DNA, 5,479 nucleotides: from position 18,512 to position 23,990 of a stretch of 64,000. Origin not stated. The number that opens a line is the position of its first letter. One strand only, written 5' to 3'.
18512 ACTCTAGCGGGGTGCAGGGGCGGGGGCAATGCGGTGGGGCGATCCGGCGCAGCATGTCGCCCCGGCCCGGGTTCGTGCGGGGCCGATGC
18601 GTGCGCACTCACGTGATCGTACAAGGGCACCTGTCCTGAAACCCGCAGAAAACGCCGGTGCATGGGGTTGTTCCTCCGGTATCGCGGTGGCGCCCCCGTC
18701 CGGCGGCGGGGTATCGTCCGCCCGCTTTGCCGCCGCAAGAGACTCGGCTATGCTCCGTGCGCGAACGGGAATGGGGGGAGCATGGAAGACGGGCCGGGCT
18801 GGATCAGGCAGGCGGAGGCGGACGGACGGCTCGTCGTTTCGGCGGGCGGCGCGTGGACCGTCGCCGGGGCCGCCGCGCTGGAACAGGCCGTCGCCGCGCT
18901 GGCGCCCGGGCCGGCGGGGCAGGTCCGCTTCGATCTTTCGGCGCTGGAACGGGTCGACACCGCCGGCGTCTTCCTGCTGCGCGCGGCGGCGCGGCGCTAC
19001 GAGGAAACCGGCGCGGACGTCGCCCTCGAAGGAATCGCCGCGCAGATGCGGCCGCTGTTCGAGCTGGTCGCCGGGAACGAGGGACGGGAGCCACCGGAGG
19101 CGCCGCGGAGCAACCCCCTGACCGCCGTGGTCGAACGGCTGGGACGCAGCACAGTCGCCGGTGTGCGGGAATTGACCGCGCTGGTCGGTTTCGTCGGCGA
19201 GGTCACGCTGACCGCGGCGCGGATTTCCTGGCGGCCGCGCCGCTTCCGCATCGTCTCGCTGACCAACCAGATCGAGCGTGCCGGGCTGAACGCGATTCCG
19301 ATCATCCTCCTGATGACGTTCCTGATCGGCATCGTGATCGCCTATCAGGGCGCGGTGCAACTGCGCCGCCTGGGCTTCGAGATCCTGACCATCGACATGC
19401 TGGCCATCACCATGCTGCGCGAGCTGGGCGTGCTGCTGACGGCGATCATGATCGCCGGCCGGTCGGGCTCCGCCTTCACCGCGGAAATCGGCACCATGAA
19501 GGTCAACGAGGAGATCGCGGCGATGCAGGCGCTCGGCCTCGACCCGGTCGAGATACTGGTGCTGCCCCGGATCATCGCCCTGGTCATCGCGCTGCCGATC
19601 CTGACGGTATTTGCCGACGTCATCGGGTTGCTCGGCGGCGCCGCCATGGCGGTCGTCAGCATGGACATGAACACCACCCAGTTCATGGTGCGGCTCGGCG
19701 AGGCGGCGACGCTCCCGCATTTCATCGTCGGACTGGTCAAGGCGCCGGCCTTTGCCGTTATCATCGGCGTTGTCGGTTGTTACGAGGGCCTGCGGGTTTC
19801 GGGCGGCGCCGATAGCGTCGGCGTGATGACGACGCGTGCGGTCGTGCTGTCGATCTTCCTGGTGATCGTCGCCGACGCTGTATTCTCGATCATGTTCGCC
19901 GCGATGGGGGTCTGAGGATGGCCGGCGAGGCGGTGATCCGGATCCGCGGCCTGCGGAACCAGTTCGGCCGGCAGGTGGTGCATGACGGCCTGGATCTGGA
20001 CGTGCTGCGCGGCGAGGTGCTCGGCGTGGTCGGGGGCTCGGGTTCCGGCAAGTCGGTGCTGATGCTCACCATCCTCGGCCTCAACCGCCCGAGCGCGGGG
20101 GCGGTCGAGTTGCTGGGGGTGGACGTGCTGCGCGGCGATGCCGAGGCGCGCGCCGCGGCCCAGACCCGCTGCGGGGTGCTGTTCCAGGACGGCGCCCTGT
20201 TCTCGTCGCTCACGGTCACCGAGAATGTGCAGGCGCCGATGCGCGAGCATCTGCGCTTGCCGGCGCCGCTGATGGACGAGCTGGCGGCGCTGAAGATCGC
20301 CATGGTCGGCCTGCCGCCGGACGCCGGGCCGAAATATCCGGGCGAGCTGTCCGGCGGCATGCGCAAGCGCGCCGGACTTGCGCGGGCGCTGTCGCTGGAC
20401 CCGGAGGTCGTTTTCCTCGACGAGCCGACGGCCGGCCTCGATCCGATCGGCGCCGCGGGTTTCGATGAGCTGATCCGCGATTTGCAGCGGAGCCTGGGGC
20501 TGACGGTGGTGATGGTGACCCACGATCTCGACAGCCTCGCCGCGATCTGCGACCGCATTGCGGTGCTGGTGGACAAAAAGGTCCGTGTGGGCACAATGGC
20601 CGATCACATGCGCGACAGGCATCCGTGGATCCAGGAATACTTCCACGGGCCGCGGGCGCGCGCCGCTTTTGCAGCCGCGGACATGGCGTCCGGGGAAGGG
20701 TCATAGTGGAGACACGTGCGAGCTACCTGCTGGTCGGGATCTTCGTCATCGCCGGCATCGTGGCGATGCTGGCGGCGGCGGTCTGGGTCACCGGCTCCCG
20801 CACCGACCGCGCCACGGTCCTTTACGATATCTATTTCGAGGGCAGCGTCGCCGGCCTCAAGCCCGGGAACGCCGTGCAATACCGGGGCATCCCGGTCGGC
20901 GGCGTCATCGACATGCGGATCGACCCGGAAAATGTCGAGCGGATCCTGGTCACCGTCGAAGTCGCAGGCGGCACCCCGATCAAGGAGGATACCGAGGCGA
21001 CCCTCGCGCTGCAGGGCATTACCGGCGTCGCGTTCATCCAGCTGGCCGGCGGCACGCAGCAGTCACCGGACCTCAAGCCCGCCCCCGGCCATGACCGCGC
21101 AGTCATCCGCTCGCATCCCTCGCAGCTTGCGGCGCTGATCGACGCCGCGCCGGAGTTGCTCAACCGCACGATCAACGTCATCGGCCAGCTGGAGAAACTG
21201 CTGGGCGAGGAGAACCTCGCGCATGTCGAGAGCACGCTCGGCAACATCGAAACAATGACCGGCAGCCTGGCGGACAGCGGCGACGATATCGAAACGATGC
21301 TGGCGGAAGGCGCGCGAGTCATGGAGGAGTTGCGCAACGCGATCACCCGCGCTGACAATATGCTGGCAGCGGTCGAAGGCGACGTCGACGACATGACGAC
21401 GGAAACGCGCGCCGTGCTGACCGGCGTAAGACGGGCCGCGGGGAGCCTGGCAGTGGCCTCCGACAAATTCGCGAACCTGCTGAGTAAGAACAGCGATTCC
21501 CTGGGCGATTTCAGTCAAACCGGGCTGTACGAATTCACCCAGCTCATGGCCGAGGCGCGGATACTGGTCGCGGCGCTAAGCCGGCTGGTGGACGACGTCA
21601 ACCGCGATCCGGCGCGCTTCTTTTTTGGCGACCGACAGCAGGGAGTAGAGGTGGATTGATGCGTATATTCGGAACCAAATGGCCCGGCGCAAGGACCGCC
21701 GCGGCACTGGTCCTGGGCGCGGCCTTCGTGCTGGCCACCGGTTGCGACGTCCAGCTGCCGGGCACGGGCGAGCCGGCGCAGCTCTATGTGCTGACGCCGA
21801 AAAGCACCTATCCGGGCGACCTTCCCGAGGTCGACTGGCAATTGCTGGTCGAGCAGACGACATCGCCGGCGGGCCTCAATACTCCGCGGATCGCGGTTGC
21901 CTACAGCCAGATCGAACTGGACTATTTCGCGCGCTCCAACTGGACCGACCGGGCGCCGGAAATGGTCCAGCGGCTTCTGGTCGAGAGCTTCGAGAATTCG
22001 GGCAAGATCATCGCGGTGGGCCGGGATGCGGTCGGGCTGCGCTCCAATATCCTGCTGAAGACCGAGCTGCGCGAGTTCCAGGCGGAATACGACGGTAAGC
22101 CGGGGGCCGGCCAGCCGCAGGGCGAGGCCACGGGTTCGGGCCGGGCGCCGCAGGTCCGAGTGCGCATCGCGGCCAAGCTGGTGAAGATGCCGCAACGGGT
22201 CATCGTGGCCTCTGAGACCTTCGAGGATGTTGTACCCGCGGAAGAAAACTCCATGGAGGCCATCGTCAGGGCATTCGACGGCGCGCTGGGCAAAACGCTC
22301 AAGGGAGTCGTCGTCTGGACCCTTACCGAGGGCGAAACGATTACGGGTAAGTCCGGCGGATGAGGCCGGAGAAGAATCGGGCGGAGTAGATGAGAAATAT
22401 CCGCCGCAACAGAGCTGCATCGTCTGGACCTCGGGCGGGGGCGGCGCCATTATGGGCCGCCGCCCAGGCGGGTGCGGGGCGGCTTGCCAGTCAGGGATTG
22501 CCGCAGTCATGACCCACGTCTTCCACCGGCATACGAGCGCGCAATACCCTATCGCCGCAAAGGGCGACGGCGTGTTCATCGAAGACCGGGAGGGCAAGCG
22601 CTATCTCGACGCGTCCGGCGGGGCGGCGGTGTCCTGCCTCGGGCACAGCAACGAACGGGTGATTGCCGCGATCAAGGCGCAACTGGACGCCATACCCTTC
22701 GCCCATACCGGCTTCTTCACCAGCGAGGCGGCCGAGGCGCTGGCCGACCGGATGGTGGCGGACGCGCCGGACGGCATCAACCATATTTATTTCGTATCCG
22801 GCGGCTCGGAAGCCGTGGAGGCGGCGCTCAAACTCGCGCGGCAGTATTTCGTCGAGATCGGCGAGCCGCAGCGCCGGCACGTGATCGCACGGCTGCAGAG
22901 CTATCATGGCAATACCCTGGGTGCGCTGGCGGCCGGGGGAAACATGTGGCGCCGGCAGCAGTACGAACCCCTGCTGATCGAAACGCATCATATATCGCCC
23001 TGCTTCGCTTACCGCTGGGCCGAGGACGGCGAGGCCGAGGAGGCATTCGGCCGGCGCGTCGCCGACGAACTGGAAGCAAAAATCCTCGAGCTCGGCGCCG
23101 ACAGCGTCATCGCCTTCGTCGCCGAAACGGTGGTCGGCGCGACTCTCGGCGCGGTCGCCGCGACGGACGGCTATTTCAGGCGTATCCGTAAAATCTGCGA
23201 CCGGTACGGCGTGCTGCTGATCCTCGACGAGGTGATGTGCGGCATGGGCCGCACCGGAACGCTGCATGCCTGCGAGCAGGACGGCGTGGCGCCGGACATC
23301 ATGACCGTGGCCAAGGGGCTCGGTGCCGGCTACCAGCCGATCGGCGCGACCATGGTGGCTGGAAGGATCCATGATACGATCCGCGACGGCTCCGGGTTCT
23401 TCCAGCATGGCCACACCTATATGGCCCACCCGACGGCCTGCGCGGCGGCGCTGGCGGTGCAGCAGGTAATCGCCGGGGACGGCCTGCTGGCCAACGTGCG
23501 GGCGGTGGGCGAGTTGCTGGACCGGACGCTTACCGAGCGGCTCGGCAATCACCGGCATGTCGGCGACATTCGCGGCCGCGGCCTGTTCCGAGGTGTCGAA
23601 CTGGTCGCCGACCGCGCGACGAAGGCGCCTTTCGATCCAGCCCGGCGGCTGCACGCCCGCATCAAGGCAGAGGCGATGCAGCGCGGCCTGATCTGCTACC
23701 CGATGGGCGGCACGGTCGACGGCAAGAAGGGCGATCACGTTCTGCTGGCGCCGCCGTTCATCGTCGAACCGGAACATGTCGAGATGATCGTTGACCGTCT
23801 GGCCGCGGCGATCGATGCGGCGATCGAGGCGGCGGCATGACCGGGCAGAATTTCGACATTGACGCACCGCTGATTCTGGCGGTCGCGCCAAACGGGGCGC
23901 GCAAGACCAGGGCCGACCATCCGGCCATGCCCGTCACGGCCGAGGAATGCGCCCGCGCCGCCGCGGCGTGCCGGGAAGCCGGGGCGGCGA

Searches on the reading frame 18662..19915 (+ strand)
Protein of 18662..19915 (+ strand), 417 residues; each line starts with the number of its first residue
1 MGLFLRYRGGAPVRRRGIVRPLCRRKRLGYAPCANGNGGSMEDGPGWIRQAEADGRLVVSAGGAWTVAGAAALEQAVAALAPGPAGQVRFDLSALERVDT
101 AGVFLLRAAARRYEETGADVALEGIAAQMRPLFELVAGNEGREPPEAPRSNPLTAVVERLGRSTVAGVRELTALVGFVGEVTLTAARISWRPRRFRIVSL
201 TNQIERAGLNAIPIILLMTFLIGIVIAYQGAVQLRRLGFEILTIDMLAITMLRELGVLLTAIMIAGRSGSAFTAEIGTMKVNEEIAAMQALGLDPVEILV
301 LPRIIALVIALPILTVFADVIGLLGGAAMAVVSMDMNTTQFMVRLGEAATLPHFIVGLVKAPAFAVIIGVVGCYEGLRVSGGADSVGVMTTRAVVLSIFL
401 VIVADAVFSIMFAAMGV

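Call 63: search_protein_families(library=pfam, proteins=[window:18662-19915:+], max_evalue=0.00001)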
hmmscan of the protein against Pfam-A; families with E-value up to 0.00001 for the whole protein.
window:18662-19915:+ (417 aa): 3 families
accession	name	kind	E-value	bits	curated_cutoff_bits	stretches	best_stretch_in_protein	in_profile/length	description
PF02405.21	MlaE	-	3.2e-74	249.6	22.5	1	201-410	2-211/212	Permease MlaE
PF13466.11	STAS_2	-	1.3e-12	48.1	29.2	1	60-135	2-76/80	STAS domain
PF01740.26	STAS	-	1.6e-06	28.3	22.6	1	54-135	8-90/106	STAS domain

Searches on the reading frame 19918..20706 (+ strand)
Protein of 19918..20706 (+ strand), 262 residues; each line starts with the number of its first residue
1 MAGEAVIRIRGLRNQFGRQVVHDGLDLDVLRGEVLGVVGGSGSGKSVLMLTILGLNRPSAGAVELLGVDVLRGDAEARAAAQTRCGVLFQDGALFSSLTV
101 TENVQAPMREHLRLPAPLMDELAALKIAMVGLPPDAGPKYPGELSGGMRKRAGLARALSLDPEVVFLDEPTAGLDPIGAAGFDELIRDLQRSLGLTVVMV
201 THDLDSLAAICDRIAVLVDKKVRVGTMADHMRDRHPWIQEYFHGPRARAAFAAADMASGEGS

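Call 63: search_protein_families(library=pfam, proteins=[window:19918-20706:+], max_evalue=0.00001)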
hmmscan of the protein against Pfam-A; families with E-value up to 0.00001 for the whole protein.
window:19918-20706:+ (262 aa): 2 families
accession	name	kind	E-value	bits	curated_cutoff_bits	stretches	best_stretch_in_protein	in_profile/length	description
PF00005.33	ABC_tran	-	5.8e-27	95.4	25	1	24-172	3-137/137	ABC transporter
PF13304.12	AAA_21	-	1.1e-07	32.6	27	0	135-204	229-300/304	AAA domain, putative AbiEii toxin, Type IV TA system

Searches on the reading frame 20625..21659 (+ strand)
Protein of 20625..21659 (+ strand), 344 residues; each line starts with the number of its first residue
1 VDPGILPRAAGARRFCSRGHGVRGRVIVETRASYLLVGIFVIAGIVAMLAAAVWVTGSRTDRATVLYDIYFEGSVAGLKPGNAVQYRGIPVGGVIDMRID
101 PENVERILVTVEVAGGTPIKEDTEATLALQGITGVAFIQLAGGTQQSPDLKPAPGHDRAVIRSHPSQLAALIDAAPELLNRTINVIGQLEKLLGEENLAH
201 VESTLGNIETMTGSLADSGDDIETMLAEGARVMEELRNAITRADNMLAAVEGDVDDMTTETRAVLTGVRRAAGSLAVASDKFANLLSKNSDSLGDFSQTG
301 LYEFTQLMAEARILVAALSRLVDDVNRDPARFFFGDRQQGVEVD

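Call 63: search_protein_families(library=pfam, proteins=[window:20625-21659:+], max_evalue=0.00001)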
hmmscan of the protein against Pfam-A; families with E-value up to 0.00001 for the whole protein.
window:20625-21659:+ (344 aa): 1 family
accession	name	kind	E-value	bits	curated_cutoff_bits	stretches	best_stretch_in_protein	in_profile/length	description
PF02470.25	MlaD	-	1.6e-13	51.1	25.1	1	67-142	3-80/81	MlaD protein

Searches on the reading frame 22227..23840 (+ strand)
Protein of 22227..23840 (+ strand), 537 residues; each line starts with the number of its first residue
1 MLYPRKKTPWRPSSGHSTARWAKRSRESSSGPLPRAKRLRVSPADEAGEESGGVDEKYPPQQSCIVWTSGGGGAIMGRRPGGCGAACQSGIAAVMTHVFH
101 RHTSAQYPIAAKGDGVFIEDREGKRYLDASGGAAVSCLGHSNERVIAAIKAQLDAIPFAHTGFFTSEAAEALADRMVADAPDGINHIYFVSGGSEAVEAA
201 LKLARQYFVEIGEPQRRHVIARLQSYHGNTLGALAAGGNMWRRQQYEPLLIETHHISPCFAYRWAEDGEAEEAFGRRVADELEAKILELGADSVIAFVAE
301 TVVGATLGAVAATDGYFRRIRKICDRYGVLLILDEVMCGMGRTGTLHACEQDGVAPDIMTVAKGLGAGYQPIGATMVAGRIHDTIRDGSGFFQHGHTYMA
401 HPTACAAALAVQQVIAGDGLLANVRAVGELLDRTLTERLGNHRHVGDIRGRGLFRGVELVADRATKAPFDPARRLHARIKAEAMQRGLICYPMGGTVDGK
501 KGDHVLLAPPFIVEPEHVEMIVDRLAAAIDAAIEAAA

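Call 63: search_protein_families(library=pfam, proteins=[window:22227-23840:+], max_evalue=0.00001)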
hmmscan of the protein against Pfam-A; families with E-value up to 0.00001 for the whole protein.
window:22227-23840:+ (537 aa): 1 family
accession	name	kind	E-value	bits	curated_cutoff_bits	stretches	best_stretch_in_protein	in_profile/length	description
PF00202.27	Aminotran_3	-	2.5e-92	310.1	30.5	1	109-529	12-403/403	Aminotransferase class-III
